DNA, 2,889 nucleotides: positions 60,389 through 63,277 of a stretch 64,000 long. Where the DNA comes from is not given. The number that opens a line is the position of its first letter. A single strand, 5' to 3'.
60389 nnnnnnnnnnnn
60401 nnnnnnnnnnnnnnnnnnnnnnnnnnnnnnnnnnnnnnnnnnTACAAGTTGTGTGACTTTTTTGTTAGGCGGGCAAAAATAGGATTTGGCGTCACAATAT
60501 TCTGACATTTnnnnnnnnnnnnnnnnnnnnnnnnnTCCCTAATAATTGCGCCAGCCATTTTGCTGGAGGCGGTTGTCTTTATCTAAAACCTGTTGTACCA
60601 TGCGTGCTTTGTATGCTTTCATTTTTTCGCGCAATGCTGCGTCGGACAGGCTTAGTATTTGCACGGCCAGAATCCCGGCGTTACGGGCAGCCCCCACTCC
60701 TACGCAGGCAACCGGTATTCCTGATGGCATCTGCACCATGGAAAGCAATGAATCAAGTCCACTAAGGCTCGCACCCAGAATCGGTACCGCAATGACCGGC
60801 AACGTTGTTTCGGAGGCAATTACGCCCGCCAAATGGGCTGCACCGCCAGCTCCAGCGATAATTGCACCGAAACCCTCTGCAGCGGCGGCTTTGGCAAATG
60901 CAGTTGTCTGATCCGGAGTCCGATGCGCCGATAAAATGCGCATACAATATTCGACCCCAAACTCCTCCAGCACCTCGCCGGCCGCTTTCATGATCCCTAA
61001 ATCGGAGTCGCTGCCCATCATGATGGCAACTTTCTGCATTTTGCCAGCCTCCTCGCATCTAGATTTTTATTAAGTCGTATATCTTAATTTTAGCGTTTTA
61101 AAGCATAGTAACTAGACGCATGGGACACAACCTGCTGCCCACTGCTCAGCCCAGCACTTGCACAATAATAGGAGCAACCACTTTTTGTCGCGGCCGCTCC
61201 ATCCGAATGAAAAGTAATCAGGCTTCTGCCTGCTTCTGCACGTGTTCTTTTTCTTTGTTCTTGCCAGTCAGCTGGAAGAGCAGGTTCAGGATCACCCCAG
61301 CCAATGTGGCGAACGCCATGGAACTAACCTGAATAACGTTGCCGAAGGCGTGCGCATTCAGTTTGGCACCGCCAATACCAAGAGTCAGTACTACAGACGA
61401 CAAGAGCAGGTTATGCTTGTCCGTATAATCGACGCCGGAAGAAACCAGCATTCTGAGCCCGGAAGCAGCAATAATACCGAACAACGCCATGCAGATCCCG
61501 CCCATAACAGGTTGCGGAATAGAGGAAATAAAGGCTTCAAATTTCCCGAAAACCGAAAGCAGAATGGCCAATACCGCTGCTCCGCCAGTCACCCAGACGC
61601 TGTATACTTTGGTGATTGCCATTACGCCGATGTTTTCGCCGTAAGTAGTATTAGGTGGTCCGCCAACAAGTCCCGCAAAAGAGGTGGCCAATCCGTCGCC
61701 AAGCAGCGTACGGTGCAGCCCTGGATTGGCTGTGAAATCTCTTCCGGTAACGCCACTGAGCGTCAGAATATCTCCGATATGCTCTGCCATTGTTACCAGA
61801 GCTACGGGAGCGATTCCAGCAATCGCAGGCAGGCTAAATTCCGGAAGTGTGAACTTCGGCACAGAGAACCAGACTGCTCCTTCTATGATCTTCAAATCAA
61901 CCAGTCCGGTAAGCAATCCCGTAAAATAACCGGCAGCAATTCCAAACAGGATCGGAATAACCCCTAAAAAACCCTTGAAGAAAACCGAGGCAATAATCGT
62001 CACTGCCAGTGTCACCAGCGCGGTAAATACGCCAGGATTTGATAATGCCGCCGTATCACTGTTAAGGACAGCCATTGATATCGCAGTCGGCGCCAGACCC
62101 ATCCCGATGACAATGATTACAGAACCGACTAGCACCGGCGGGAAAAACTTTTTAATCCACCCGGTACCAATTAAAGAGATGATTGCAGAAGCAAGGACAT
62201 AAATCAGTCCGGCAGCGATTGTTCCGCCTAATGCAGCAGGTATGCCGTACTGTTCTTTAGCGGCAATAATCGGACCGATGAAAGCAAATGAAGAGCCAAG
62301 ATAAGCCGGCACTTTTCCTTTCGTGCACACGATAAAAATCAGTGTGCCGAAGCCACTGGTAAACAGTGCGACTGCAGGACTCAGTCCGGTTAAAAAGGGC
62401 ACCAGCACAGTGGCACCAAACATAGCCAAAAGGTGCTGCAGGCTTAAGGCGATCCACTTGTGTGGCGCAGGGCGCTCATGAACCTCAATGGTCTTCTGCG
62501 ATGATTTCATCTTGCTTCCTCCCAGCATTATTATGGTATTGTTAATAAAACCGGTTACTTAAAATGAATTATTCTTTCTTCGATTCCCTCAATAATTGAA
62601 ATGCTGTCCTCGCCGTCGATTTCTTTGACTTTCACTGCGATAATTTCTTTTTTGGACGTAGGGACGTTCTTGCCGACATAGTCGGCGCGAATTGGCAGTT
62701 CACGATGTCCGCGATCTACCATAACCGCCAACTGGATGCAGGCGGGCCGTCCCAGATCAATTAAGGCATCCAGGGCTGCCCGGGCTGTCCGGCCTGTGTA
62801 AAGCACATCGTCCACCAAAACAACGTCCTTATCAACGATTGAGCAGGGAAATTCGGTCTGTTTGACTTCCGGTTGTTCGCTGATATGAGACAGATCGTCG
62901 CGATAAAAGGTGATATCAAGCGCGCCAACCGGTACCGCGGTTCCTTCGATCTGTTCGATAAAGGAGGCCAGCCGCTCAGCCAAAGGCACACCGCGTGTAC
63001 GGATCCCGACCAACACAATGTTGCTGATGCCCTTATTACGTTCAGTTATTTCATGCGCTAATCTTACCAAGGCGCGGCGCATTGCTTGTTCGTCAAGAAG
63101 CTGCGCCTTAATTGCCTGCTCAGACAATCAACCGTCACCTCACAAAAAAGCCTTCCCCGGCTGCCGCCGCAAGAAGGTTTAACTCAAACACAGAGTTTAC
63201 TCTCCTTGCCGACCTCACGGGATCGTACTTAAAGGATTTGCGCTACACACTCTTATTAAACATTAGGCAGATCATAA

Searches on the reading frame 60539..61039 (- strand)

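Call 89: search_protein_families(library=pfam, proteins=[window:60539-61039:-], max_evalue=0.0001)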
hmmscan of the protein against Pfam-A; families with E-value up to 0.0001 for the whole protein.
window:60539-61039:- (166 aa): 1 family
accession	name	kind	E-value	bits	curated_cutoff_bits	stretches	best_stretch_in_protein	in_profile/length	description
PF00731.26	AIRC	-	4.2e-60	202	30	1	3-149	1-147/148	AIR carboxylase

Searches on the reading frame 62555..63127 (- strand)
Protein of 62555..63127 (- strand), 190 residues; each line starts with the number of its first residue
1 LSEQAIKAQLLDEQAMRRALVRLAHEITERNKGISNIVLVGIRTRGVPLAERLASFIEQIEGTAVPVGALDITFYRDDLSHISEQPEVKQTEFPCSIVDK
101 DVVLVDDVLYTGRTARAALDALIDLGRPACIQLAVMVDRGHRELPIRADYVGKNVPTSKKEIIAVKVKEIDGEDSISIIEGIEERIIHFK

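Call 89: search_protein_families(library=pfam, proteins=[window:62555-63127:-], max_evalue=0.0001)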
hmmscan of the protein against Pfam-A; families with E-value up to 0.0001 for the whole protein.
window:62555-63127:- (190 aa): 2 families
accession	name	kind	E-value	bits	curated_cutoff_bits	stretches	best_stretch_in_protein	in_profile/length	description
PF00156.33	Pribosyltran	-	7.6e-24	84.3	26.3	1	9-168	4-156/158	Phosphoribosyl transferase domain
PF14681.12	UPRTase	-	8.4e-05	22.6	27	0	71-129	95-151/206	Uracil phosphoribosyltransferase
